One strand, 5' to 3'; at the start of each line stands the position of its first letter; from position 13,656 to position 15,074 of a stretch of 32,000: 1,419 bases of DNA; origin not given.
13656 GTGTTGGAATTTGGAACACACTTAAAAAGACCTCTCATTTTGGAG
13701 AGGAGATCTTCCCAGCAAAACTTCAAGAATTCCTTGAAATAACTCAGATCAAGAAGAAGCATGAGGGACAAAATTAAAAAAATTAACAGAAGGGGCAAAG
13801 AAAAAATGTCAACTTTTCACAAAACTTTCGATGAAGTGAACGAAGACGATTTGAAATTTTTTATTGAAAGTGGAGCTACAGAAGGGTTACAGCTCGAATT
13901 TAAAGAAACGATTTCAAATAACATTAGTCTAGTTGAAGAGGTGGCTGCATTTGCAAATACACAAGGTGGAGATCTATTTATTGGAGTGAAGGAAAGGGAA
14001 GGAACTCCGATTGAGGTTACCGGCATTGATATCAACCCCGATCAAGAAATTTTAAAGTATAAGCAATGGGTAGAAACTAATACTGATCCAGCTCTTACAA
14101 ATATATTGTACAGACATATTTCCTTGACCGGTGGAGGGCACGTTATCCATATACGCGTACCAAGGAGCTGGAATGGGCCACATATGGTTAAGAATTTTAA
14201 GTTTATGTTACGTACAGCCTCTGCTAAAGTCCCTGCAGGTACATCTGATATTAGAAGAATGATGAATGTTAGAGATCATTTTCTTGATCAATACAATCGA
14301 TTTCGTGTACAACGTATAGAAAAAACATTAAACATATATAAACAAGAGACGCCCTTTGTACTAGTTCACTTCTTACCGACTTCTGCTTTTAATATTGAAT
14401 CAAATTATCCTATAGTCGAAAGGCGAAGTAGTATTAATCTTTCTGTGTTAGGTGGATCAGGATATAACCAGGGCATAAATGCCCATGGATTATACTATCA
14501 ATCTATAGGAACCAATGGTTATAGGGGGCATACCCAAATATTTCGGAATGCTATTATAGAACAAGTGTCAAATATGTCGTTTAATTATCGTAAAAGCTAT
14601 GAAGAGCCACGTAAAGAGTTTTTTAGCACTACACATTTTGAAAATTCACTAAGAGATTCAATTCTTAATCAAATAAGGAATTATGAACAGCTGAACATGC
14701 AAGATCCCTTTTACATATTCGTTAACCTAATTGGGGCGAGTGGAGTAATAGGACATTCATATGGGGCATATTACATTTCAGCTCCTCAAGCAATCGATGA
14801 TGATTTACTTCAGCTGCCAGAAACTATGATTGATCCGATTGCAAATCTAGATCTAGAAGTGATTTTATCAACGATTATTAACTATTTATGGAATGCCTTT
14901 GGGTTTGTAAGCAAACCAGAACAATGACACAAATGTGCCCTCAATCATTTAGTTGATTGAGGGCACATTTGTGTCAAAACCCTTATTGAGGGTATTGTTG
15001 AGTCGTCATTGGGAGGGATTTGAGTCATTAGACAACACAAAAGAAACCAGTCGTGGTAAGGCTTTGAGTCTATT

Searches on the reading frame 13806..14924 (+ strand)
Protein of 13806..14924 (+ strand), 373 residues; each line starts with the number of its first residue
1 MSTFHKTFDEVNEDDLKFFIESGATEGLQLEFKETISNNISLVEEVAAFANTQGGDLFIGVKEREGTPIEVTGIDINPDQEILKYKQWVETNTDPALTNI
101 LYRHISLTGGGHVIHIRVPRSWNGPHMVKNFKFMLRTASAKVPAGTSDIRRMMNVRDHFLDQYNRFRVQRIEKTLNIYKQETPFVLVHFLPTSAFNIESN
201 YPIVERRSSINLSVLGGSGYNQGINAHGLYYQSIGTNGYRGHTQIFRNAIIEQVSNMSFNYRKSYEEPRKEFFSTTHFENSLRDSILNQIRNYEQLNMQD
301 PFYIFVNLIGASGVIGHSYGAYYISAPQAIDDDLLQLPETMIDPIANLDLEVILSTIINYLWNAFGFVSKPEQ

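Call 4: search_protein_families(library=pfam, proteins=[window:13806-14924:+], max_evalue=0.01)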
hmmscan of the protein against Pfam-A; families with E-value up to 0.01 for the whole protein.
window:13806-14924:+ (373 aa): 1 family
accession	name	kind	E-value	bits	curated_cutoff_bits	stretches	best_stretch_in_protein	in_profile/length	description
PF04326.19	SLFN_AlbA_2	-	6.5e-16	59.4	25.3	1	26-143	1-116/118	Schlafen, AlbA_2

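Call 5: search_protein_families(library=padloc, proteins=[window:13806-14924:+], max_evalue=0.01)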
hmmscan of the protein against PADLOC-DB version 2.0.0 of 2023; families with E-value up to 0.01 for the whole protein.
window:13806-14924:+ (373 aa): 0 families

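Call 7: search_protein_families(library=ncbifam, proteins=[window:13806-14924:+], max_evalue=0.01)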
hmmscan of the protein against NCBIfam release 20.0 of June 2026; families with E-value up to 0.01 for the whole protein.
window:13806-14924:+ (373 aa): 0 families

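Call 10: find_homologous_proteins(query=window:13806-14924:+)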
Query window:13806-14924:+ (373 aa): 19 proteins with E <= 0.001 among 2364 candidates.
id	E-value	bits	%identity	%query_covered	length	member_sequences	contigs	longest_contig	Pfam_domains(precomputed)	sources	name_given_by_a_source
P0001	6.3e-243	824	98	100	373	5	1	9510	PF04326.20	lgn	-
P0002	2.7e-220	749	87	100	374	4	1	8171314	PF04326.20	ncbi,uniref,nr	ncbi:hypothetical protein QFZ77_006945 [Paenibacillus sp. V4I3]|uniref:RNA-binding domain-containing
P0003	7.4e-120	419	52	99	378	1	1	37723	PF04326.20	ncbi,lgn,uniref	ncbi:helix-turn-helix domain-containing protein [Paenibacillus glucanolyticus]|uniref:helix-turn-hel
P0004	1.6e-118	414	49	100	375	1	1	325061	PF04326.20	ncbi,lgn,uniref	ncbi:AlbA family DNA-binding domain-containing protein [Paenibacillus sp. MMO-58]|uniref:AlbA family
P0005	8.3e-118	412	53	100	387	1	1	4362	PF04326.20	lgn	-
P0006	6.9e-117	409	52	99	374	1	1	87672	PF04326.20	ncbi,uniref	ncbi:AlbA family DNA-binding domain-containing protein [Paenibacillus sp. NPDC093718]|uniref:AlbA fa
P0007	2.0e-113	398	49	100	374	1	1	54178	PF04326.20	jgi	jgi:hypothetical protein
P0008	6.5e-112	393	51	99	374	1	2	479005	PF04326.20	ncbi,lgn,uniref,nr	ncbi:hypothetical protein BK138_30195 [Paenibacillus rhizosphaerae]|uniref:Schlafen AlbA-2 domain-co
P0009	6.7e-88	314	41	100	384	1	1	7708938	PF04326.20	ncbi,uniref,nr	ncbi:ATP-binding protein [Paenibacillus tritici]|uniref:AlbA family DNA-binding domain-containing pr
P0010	1.2e-87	313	44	98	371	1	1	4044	PF04326.20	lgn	-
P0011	1.7e-75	273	53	62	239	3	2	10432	PF04326.20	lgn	-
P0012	1.9e-75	273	40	98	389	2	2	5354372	PF04326.20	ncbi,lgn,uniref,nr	ncbi:ATP-binding protein [Paenibacillus sp. PsM32]|uniref:AlbA family DNA-binding domain-containing 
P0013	1.0e-74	270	39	98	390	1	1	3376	PF04326.20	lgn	-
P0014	1.6e-72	263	38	99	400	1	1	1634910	PF04326.20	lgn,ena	-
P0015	3.1e-56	209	48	58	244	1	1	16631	PF04326.20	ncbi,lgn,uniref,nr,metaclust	ncbi:AlbA family DNA-binding domain-containing protein [Paenibacillus massiliensis]|uniref:AlbA fami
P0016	2.0e-26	111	26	98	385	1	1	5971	PF04326.20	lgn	-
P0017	1.6e-19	89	24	97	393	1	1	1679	PF04326.20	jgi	jgi:hypothetical protein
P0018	1.3e-16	79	25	96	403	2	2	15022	PF04326.20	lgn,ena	-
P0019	9.9e-15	73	26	91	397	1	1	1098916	PF04326.20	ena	-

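Call 11: find_encoding_contigs(protein=P0002, flank=8000, max_places=2)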
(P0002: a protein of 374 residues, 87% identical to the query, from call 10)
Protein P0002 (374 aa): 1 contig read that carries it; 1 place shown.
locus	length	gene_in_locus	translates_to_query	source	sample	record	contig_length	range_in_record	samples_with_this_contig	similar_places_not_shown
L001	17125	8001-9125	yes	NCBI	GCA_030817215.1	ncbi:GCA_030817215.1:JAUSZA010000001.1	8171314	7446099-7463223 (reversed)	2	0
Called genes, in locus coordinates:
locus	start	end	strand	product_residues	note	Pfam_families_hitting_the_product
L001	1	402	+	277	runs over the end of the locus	-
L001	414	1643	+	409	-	-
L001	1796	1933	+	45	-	-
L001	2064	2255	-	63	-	PF07878:RHH_5 (weak)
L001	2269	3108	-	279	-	PF01145:Band_7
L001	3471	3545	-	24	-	-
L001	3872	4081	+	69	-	-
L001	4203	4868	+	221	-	PF02668:TauD (faint)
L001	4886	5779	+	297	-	-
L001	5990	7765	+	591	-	PF02463:SMC_N (faint), PF13175:AAA_15, PF13304:AAA_21, PF20469:OLD-like_TOPRIM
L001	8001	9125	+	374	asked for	PF04326:SLFN_AlbA_2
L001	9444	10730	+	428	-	PF18860:AbiJ_NTD3, PF18863:AbiJ_NTD4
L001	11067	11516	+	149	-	-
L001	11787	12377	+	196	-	-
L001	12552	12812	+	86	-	-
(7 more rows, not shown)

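Call 12: find_encoding_contigs(protein=P0004, flank=8000, max_places=2)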
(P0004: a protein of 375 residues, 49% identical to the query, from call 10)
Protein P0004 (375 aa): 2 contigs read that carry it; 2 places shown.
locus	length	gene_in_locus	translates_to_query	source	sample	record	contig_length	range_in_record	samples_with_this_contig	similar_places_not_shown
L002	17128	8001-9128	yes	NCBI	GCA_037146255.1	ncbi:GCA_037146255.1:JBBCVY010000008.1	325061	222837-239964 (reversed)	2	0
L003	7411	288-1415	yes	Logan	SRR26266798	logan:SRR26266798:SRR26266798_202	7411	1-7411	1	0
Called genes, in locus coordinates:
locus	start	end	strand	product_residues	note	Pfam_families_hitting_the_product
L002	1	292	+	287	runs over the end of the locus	PF01068:DNA_ligase_A_M, PF01331:mRNA_cap_enzyme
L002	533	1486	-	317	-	-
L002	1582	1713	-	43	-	-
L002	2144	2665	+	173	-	PF13921:Myb_DNA-bind_6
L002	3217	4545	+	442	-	PF05265:DUF723 (faint)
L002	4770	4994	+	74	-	PF00269:SASP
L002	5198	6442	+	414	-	PF00817:IMS, PF11798:IMS_HHH (faint), PF21999:IMS_HHH_1 (weak), PF11799:IMS_C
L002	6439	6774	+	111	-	PF08863:YolD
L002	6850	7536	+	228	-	PF02586:SRAP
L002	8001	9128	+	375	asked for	PF04326:SLFN_AlbA_2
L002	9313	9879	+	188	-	-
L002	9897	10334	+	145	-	-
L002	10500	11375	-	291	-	PF07833:Cu_amine_oxidN1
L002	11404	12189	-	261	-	PF21352:Zn_ribbon_Thio2 (weak), PF00226:DnaJ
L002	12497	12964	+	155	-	-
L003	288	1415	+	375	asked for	PF04326:SLFN_AlbA_2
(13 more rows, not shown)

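Call 13: find_encoding_contigs(protein=P0009, flank=8000, max_places=2)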
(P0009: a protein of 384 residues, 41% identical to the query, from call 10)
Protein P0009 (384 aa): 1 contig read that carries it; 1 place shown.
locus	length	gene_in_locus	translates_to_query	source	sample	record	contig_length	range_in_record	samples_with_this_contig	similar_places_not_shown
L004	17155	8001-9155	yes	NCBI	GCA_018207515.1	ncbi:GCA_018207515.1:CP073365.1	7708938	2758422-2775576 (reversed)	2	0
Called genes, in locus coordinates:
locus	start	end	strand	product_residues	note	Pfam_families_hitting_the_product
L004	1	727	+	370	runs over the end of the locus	-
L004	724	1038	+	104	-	PF00550:PP-binding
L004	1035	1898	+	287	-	-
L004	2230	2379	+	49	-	PF03323:GerA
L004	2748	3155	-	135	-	PF13683:rve_3, PF13333:rve_2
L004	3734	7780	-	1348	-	PF01381:HTH_3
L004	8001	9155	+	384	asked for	PF04326:SLFN_AlbA_2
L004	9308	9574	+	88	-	PF13276:HTH_21 (weak)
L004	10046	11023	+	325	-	PF14022:DUF4238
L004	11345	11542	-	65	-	-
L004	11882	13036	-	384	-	PF13289:SIR2_2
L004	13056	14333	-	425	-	-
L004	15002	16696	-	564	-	PF13476:AAA_23 (weak)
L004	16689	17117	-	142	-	-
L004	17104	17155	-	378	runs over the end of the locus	-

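Call 15: find_encoding_contigs(protein=P0008, flank=8000, max_places=2)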
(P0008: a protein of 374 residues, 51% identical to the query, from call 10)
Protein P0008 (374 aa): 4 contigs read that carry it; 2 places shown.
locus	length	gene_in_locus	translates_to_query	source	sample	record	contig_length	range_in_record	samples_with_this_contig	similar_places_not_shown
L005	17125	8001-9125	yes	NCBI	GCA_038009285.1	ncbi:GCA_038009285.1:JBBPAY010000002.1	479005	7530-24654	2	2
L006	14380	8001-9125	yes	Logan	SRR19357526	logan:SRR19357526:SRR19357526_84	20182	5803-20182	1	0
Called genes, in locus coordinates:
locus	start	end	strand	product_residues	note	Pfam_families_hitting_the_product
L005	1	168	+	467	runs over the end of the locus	PF01547:SBP_bac_1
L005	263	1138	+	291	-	PF00528:BPD_transp_1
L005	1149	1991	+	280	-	PF00528:BPD_transp_1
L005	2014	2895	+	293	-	PF00480:ROK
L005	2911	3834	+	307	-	PF00701:DHDPS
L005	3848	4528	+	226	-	PF04131:NanE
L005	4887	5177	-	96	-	-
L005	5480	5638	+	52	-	-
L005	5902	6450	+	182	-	-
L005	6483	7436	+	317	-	-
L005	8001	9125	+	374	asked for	PF04326:SLFN_AlbA_2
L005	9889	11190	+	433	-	PF25164:CoiA_N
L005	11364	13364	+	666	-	-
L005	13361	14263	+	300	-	-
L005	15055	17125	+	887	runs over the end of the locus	PF21959:DUF6923 (faint), PF02018:CBM_4_9 (weak), PF22888:FIMAH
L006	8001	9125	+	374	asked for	PF04326:SLFN_AlbA_2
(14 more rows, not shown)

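Call 16: find_encoding_contigs(protein=P0012, flank=8000, max_places=2)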
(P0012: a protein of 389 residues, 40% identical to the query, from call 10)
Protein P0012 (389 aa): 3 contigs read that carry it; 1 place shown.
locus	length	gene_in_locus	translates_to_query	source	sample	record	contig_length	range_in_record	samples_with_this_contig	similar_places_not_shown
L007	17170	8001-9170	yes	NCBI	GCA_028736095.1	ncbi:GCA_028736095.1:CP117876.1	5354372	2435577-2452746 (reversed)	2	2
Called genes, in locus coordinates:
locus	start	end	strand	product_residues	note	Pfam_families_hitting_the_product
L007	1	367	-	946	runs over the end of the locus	-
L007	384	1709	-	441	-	PF25984:BSH_YknX (weak), PF25917:BSH_RND (weak), PF25990:Beta-barrel_YknX (faint), PF26002:Beta-barrel_AprE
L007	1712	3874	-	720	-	PF03412:Peptidase_C39, PF00664:ABC_membrane, PF00005:ABC_tran, PF02463:SMC_N (faint)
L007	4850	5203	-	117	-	-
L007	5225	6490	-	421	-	-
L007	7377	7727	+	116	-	-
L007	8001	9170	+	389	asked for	PF04326:SLFN_AlbA_2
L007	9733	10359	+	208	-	-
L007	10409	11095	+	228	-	-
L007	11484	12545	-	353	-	-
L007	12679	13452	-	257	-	PF03969:AFG1_ATPase, PF01695:IstB_IS21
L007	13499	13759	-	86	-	-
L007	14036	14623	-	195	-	-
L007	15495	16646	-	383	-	PF18476:PIN_8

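Call 17: find_encoding_contigs(protein=P0014, flank=8000, max_places=2)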
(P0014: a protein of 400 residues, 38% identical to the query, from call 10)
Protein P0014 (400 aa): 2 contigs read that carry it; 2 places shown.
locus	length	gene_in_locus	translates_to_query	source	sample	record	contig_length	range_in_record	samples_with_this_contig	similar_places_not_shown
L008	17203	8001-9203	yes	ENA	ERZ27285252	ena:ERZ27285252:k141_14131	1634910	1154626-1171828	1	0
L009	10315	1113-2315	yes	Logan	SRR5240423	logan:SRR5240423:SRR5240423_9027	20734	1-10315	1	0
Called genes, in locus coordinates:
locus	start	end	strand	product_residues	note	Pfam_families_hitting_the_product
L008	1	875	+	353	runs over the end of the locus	PF00535:Glycos_transf_2, PF10111:Glyco_tranf_2_2, PF13641:Glyco_tranf_2_3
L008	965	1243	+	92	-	-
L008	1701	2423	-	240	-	-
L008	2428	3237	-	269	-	-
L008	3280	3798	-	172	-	-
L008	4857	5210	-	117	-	-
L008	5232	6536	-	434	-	-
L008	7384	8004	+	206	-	-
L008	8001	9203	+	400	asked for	PF04326:SLFN_AlbA_2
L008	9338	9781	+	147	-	-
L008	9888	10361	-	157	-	-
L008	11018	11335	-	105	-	-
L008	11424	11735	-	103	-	-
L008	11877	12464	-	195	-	-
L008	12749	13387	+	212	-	PF13443:HTH_26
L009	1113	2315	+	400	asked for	PF04326:SLFN_AlbA_2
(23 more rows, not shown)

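Call 35: search_solved_structures(query=window:13806-14924:+, max_evalue=1)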
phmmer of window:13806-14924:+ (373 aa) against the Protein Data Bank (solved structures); distinct sequences matched with E-value up to 1: 8.
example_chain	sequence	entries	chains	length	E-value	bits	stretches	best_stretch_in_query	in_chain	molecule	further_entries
1bax_A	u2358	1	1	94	0.24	13.9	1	127-175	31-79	M-PMV MATRIX PROTEIN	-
2f76_X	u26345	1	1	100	0.27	13.7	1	127-175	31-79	Core protein p10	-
9nyy_A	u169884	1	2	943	0.41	13.1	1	17-80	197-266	Protein SLFN14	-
5lmy_A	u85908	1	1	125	0.43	13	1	127-175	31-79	Matrix protein p10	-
7zel_A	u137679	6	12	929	0.44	13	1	32-84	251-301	Schlafen family member 11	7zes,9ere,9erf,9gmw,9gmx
9erd_A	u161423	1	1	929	0.44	13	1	32-84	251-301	Schlafen family member 11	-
7zep_A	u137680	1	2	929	0.65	12.5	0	33-84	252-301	Schlafen family member 11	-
5yd0_A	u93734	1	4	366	0.85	12.1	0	23-65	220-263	Schlafen 8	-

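Call 50: search_dna_similar(query=window:13806-14924:+, collection=phages, mode=protein, max_rows=10, max_evalue=0.001)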
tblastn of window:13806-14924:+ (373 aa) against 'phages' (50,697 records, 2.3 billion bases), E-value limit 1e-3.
Records with a match: 1; places in all: 1; records where one place covers at least 80% of the query: 0.
Best place of each record, by identity: <60% 1.
By first word of the organism name: Bacteriophage 1.
By host as written in the record: - 1.
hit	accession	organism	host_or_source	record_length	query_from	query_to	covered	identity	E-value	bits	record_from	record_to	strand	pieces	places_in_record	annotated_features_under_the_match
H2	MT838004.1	Bacteriophage sp.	human fecal samples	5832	18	161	39%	29.1%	2e-4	50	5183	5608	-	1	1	record has no annotation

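Call 57: predict_structure(alignment_id=A4)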
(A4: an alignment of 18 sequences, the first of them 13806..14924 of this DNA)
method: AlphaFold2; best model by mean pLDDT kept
length: 373 residues; sequences in the alignment: 18
mean_pLDDT: 85.4   pTM: 0.73
mean pLDDT of the five models: 85.4, 84.6, 84.0, 82.8, 79.6
residues with pLDDT >= 90: 166; 70-90: 170; 50-70: 37; < 50: 0
segments of 3 or more residues with pLDDT < 50: none
pLDDT, mean of each block of 10 residues (from residue 1): 72 91 86 88 93 91 91 90 93 88 91 92 83 86 85 78 92 91 93 82 89 74 85 76 92 87 62 87 92 87 93 82 64 89 75 90 85 69
secondary structure, 60 per line:
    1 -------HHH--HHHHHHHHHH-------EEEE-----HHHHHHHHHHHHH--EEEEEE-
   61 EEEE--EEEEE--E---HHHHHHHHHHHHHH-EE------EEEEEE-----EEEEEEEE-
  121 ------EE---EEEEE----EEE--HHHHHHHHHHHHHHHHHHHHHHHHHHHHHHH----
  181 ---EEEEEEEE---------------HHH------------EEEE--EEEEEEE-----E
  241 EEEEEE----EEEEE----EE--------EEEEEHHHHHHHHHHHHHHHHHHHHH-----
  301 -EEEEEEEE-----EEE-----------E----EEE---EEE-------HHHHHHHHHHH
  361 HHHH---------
elements in order: H13-22 E30-33 H39-51 E54-59 E61-64 E67-71 H78-91 E101-106 E112-119 E132-136 E141-143 H146-176 E184-191 E222-225 E228-234 E240-246 E251-255 E270-274 H275-295 E302-309 E315-317 E334-336 E340-342 H350-364

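Call 59: fold_search(model_id=the predicted structure, library=pdb)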
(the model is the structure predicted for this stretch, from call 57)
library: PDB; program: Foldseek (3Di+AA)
matches with E <= 10: 342; with E <= 0.001: 22
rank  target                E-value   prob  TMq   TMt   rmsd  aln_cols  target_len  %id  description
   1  3lmm_B                1.1e-06  1.00  0.27  0.19   5.0       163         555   18  Crystal Structure of the DIP2311 protein from Corynebacterium diphtheriae, Northeast Structural Genomics Consortium Ta (released 2010-02-16)
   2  3lmm_A                2.2e-06  1.00  0.26  0.20   4.8       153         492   19  Crystal Structure of the DIP2311 protein from Corynebacterium diphtheriae, Northeast Structural Genomics Consortium Ta (released 2010-02-16)
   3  3lmm_D                5.8e-06  1.00  0.25  0.18   5.0       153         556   19  Crystal Structure of the DIP2311 protein from Corynebacterium diphtheriae, Northeast Structural Genomics Consortium Ta (released 2010-02-16)
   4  3lmm_C                5.8e-06  1.00  0.27  0.21  17.3       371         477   11  Crystal Structure of the DIP2311 protein from Corynebacterium diphtheriae, Northeast Structural Genomics Consortium Ta (released 2010-02-16)
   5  7lre_A                2.3e-05  0.99  0.22  0.17  22.8       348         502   13  Cryo-EM of the SLFN12-PDE3A complex: SLFN12 body refinement (released 2021-06-09)
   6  7lrd_A                2.3e-05  0.99  0.22  0.17  22.8       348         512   13  Cryo-EM of the SLFN12-PDE3A complex: Consensus subset model (released 2021-06-09)
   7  7zep_A                3.5e-05  1.00  0.23  0.11  15.7       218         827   19  Human SLFN11 E209A dimer (released 2022-09-28)
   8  7fex                  5.1e-05  1.00  0.23  0.27  13.7       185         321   18  Crystal structure of Sus scrofa Schlafen11 N-terminal domain (2.69 A) (released 2023-06-07)
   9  5yd0_D                7.3e-05  1.00  0.23  0.26   8.2       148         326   20  Crystal structure of Schlafen 13 (SLFN13) N'-domain (released 2018-03-28)
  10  5yd0_A                1.3e-04  1.00  0.21  0.24   8.4       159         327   21  Crystal structure of Schlafen 13 (SLFN13) N'-domain (released 2018-03-28)
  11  9nyy_B                1.3e-04  1.00  0.21  0.10  14.9       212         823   18  Nucleic acid bound human SLFN14, State 1 (released 2025-07-09)
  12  9uie_B                1.5e-04  1.00  0.23  0.11  11.3       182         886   19  Electronic microscopy structure of human schlafen14-E211A dimer in complex with dsRNA (released 2025-08-06)
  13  7q3z_B                2.3e-04  1.00  0.23  0.28  10.2       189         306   15  DNA/RNA binding protein (released 2022-01-26)
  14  5yd0_C                2.4e-04  1.00  0.21  0.24   9.9       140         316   19  Crystal structure of Schlafen 13 (SLFN13) N'-domain (released 2018-03-28)
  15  7zel_A                2.4e-04  1.00  0.23  0.11  15.4       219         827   19  Human SLFN11 dimer apoenzyme (released 2022-09-28)
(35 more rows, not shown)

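Call 99: search_protein_families(library=phrogs, proteins=[window:13806-14924:+], max_evalue=0.001)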
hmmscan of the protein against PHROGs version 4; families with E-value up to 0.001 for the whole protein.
window:13806-14924:+ (373 aa): 1 family
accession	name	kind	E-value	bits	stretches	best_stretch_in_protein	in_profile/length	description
phrog_12156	-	DNA, RNA and nucleotide metabolism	2e-09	37.6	1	26-130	18-126/485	DNA helicase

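Call 103: search_dna_similar(query=window:13806-14924:+, collection=plasmids, mode=protein, max_rows=15)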
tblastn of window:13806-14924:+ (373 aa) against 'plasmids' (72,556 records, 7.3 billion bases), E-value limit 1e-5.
Records with a match: 21; places in all: 21; records where one place covers at least 80% of the query: 18.
Best place of each record, by identity: <60% 21.
By first word of the organism name: Bacillus 9; Paraburkholderia 3; Rhizobium 2; Burkholderia 2; Paenibacillus 1; Ralstonia 1; Haloplanus 1; Rubrobacter 1; Acetobacter 1.
By predicted mobility (MOB-suite, as given by PLSDB): non-mobilizable 18; conjugative 3.
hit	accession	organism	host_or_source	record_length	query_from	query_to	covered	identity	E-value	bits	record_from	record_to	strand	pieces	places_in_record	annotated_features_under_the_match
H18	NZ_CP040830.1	Paenibacillus polymyxa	Potato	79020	1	372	100%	43.4%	1e-95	319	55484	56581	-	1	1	ATP-binding protein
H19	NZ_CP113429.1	Bacillus cereus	cell culture,petroleum sludge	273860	4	366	97%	28.9%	2e-28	124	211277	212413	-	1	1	ATP-binding protein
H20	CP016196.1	Bacillus thuringiensis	organism,soil sample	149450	4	366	97%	28.5%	1e-28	125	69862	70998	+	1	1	hypothetical protein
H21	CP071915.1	Ralstonia solanacearum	Pogostemon cablin,Single strain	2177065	1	367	98%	27.5%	9e-31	131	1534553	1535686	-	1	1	ATP-binding protein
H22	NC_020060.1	Rhizobium tropici CIAT 899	Phaseolus vulgaris root nodule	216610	2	371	99%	27.0%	1e-25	143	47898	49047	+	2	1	hypothetical protein | ATP-binding protein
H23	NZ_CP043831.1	Bacillus sp. BS98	oyster,whole organism,intestinal tract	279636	4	367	98%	26.5%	1e-24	113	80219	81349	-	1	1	ATP-binding protein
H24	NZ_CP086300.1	Burkholderia ambifaria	cell culture,agricultural soil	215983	37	367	89%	28.7%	3e-29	126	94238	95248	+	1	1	ATP-binding protein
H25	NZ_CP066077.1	Paraburkholderia ginsengisoli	-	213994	8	366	96%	26.2%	3e-21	102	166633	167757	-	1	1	ATP-binding protein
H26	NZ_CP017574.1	Bacillus thuringiensis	whole organism,soil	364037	4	367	98%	25.6%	7e-23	107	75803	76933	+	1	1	ATP-binding protein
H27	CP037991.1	Bacillus mycoides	soil core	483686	4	366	97%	25.2%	2e-25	115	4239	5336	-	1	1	ATP-binding protein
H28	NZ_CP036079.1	Bacillus mycoides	cell culture,soil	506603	4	366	97%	25.2%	2e-25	115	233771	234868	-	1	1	ATP-binding protein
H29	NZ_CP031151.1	Haloplanus rubicundus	solar salt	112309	8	371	98%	25.1%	1e-14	83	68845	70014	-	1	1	ATP-binding protein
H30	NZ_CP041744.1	Paraburkholderia megapolitana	-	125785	8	367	97%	24.5%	2e-14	82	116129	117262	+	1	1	ATP-binding protein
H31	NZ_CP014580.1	Paraburkholderia phytofirmans OLGA172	-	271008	8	368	97%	23.6%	8e-17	89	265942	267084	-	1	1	ATP-binding protein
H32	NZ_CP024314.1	Rhizobium sp. NXC24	Phaseolus vulgaris,cell culture,plant ...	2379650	1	339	91%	24.3%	5e-23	108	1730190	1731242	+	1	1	record has no annotation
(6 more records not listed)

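Call 104: get_annotated_region(hit=H18, flank=4000)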
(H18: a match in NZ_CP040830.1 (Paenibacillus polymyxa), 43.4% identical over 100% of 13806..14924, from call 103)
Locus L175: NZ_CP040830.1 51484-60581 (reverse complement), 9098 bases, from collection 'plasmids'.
description: Paenibacillus polymyxa strain ZF129 plasmid pAP1, complete sequence
organism: Paenibacillus polymyxa (NCBI taxid 1406)
taxonomy: Bacteria; Bacillota; Bacilli; Bacillales; Paenibacillaceae; Paenibacillus; Paenibacillus polymyxa
host: -; source: Potato; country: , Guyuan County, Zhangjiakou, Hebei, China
typing (MOB-suite, as given by PLSDB): non-mobilizable
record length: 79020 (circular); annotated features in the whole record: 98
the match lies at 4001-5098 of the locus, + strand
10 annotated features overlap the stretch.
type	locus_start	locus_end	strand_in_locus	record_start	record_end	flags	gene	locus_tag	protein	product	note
CDS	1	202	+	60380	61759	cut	-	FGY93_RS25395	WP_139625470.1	helix-turn-helix transcriptional regulator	-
CDS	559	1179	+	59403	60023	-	-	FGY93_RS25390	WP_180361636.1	SLATT domain-containing protein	-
CDS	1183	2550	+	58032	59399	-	-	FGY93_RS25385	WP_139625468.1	nucleotidyltransferase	-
CDS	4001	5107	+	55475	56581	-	-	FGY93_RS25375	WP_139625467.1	ATP-binding protein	-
CDS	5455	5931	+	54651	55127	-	-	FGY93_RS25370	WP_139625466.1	JAB domain-containing protein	-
CDS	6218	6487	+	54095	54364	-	-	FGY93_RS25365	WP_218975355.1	AbrB/MazE/SpoVT family DNA-binding domain-containing protein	-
CDS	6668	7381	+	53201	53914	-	-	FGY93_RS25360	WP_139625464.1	SprT-like domain-containing protein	-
CDS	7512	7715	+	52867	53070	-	-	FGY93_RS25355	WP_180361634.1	aspartyl-phosphate phosphatase Spo0E family protein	-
CDS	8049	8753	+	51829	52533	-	-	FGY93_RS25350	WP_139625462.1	hypothetical protein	-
CDS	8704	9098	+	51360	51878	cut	-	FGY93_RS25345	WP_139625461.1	accessory gene regulator B family protein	GO:0009372 - quorum sensing [Evidence IEA]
